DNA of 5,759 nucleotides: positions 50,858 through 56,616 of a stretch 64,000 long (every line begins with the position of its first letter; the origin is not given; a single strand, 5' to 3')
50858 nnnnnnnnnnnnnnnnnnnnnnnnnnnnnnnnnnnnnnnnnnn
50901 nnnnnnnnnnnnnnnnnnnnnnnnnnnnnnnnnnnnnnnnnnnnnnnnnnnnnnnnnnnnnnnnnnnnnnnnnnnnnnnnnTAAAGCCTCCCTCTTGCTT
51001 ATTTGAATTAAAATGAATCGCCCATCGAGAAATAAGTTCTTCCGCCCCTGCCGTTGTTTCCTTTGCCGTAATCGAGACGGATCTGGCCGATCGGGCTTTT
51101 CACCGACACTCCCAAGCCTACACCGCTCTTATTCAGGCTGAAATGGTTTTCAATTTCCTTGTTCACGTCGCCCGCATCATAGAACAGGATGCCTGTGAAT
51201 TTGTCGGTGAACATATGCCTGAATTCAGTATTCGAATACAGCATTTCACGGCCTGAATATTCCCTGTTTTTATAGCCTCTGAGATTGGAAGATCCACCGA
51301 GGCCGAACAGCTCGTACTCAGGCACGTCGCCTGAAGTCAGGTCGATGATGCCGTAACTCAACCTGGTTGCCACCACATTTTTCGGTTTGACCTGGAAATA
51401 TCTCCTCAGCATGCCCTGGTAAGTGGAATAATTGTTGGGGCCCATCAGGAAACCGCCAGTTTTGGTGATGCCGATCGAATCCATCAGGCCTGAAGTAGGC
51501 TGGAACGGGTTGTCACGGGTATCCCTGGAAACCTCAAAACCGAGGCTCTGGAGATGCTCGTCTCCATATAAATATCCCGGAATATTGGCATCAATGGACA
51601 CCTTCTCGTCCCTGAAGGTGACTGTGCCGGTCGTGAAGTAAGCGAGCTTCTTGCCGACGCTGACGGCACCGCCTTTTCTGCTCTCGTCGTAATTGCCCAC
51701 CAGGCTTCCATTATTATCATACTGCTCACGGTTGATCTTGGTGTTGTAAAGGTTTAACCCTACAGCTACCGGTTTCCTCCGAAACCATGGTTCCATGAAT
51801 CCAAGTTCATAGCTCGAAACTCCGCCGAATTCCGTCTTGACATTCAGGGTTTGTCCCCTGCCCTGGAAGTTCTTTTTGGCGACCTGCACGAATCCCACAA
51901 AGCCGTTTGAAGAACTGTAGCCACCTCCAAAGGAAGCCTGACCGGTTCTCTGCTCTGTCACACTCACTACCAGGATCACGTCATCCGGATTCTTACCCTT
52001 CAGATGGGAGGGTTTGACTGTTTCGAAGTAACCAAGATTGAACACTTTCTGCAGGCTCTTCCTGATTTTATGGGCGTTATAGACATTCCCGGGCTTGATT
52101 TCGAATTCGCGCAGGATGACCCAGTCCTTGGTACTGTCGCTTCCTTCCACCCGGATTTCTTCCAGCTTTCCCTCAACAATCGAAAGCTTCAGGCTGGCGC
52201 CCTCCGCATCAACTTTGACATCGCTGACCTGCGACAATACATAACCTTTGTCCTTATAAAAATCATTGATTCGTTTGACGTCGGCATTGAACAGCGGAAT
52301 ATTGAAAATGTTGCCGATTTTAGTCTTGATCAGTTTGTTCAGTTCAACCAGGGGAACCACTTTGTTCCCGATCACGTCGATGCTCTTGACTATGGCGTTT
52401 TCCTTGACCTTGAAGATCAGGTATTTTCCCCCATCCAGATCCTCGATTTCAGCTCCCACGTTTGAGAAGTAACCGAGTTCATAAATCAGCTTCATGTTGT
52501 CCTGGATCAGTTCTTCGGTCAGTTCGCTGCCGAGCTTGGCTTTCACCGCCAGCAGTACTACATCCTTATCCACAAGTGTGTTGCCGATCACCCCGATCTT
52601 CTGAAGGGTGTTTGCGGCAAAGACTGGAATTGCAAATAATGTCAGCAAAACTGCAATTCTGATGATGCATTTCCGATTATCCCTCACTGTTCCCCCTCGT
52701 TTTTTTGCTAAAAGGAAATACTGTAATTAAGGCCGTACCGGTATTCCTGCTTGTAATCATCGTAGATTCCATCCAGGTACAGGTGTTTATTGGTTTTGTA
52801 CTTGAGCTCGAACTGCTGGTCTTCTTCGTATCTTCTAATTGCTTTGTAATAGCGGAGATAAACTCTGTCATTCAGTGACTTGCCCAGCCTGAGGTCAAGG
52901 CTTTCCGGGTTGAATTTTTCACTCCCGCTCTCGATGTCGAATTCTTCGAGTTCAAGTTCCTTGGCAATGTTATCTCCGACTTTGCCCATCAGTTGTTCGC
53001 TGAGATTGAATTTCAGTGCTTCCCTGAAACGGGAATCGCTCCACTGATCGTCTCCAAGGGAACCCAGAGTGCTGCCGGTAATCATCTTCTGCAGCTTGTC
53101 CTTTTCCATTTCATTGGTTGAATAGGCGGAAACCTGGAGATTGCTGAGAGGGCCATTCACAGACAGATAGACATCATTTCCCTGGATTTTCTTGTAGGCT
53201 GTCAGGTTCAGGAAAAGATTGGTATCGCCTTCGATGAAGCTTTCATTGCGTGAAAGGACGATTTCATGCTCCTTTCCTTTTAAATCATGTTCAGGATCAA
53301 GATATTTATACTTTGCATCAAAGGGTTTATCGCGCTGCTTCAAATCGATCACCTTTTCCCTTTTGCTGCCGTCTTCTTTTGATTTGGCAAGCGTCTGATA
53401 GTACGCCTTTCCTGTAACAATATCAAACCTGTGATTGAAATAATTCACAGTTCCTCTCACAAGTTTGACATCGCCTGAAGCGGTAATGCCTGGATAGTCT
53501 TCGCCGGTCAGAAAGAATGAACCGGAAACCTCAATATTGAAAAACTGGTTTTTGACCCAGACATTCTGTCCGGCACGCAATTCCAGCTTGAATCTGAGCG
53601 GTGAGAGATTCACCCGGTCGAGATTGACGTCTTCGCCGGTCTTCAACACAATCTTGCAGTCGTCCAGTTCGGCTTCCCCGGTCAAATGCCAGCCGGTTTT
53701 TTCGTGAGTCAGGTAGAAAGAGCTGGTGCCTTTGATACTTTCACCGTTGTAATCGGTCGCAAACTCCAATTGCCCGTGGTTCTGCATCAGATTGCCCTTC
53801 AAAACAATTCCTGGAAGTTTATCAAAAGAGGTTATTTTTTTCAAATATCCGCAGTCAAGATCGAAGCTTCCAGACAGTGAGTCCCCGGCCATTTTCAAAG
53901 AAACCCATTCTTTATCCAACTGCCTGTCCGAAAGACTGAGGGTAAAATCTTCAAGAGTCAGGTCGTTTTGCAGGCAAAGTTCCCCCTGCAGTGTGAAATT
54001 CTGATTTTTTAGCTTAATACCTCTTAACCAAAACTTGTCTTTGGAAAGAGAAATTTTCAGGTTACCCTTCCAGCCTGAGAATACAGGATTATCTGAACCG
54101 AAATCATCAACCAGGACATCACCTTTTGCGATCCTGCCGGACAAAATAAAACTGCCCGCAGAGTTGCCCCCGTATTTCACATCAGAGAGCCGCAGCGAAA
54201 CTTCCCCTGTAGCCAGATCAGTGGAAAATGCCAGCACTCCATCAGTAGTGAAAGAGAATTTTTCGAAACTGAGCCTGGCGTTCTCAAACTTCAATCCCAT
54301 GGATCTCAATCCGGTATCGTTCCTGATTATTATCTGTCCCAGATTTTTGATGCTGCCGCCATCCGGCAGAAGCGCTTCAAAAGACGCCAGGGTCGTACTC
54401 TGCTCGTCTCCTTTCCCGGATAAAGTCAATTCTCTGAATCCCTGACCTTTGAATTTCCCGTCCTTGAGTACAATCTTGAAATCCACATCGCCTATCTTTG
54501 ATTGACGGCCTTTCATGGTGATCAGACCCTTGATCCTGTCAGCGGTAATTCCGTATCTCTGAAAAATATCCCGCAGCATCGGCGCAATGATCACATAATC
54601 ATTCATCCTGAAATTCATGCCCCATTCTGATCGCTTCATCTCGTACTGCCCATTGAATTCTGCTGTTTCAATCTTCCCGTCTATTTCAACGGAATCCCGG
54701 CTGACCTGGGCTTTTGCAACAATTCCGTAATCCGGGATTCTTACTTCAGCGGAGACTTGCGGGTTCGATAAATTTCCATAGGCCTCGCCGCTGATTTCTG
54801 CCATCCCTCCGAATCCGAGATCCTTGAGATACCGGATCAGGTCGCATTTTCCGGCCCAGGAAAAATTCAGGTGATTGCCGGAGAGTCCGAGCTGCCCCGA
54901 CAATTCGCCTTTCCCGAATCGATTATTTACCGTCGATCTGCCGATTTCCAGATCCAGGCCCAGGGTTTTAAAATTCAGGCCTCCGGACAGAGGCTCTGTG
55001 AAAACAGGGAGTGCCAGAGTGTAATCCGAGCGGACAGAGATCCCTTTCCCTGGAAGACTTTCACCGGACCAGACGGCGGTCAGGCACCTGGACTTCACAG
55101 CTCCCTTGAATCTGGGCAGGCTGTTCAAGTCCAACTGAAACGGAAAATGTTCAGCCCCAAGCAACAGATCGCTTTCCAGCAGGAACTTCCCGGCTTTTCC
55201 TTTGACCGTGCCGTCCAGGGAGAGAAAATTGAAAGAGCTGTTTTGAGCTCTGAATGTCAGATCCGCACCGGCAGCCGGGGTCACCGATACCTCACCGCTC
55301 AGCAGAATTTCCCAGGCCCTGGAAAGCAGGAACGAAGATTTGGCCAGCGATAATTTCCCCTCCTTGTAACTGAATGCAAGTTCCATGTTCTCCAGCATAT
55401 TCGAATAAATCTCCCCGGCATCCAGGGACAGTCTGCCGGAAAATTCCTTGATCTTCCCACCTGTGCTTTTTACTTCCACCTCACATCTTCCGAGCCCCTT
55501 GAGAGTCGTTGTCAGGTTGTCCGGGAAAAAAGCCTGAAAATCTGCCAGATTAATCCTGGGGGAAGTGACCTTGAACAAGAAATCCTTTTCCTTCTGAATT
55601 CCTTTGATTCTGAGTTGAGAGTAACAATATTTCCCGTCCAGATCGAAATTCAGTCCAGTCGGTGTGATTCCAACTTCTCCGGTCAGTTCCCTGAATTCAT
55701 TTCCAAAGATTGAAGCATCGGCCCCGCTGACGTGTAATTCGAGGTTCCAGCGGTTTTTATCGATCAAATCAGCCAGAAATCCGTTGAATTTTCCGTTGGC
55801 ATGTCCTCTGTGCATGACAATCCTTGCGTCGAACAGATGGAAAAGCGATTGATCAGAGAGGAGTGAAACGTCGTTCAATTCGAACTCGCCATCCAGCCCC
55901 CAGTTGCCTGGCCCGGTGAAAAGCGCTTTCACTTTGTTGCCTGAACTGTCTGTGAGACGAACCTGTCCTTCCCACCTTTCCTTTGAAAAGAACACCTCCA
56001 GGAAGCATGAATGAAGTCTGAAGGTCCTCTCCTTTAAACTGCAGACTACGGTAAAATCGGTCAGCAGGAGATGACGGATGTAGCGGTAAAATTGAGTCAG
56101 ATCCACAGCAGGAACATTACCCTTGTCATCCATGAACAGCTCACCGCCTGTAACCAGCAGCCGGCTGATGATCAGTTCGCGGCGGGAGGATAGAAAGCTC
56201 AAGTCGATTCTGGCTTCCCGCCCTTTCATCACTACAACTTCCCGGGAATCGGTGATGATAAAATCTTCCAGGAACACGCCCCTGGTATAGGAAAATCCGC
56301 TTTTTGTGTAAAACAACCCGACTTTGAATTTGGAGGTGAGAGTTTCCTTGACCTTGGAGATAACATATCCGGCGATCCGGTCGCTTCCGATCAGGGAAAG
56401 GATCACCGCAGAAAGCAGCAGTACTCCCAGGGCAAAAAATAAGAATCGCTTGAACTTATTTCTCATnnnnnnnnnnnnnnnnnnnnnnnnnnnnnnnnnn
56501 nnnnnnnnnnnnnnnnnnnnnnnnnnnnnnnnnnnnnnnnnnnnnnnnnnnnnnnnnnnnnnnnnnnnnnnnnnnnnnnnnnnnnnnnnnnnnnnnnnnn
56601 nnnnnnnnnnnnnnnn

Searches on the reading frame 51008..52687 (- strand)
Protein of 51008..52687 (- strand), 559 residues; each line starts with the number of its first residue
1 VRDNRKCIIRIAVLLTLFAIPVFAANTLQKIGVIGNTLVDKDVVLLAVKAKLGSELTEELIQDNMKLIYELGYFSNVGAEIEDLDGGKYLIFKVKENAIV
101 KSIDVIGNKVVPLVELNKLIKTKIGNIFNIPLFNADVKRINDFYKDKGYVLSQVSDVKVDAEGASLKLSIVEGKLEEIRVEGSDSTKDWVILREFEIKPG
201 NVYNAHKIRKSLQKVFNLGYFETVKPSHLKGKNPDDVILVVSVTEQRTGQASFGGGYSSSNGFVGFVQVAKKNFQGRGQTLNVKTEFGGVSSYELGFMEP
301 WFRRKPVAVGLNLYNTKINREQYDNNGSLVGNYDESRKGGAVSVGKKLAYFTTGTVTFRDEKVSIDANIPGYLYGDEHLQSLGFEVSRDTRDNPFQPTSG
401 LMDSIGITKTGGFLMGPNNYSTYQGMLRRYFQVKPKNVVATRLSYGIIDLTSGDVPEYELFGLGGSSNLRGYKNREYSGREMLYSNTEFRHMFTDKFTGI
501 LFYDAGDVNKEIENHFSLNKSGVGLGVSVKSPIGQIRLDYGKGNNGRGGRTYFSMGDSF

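Call 58: search_protein_families(library=pfam, proteins=[window:51008-52687:-], max_evalue=0.001)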
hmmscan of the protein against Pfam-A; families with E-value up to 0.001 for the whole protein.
window:51008-52687:- (559 aa): 4 families
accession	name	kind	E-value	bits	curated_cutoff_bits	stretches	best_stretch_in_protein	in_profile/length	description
PF01103.29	Omp85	-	9.2e-40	137.6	24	1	273-559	1-325/325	Omp85 superfamily domain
PF07244.20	POTRA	-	3.8e-29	101.7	21.3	3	175-245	3-78/79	Surface antigen variable number repeat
PF08479.16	POTRA_2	-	4.2e-10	39.8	24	1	100-173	3-76/76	POTRA domain, ShlB-type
PF25282.1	POTRA1_3_Toc75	-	0.00098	19.7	27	0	192-237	45-90/99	Toc75-like, POTRA domain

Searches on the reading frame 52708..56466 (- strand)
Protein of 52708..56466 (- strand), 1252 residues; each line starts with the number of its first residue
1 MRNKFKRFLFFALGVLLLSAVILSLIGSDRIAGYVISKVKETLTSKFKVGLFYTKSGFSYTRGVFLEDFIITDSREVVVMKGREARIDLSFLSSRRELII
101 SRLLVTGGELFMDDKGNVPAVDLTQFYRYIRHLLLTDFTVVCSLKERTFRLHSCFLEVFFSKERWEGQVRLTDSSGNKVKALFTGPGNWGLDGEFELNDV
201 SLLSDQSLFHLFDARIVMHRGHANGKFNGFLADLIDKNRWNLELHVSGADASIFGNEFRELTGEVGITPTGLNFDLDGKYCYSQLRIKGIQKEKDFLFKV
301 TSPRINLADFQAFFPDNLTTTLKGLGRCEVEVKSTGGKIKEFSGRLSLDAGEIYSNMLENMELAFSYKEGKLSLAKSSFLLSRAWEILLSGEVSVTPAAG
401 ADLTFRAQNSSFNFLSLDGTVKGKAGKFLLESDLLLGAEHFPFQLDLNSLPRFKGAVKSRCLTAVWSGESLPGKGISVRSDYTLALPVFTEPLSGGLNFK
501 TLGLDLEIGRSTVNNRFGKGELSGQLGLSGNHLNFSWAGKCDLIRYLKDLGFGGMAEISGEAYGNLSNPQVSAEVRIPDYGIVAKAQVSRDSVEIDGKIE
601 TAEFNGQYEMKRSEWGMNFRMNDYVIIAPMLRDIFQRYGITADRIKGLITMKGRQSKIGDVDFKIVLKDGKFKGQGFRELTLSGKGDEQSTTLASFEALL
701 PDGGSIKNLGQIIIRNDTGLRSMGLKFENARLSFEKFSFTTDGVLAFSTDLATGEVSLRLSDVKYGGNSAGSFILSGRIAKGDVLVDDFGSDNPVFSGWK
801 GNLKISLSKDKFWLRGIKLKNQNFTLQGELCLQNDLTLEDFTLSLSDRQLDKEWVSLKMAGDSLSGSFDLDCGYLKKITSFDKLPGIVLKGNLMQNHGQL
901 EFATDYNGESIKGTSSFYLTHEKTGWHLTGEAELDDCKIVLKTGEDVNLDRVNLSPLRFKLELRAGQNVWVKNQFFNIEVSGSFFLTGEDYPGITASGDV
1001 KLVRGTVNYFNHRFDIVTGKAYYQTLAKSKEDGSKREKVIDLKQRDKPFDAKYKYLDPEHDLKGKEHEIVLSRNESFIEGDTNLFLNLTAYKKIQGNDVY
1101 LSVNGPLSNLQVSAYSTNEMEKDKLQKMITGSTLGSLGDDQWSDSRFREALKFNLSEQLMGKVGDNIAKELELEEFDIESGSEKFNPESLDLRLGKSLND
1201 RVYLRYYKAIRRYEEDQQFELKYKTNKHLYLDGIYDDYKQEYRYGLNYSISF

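Call 58: search_protein_families(library=pfam, proteins=[window:52708-56466:-], max_evalue=0.001)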
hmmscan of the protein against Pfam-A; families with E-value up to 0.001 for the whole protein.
window:52708-56466:- (1252 aa): 1 family
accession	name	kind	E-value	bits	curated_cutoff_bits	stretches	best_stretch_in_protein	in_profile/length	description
PF04357.19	TamB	-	3e-24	86.5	22.4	2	1063-1252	178-381/381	TamB, inner membrane protein subunit of TAM complex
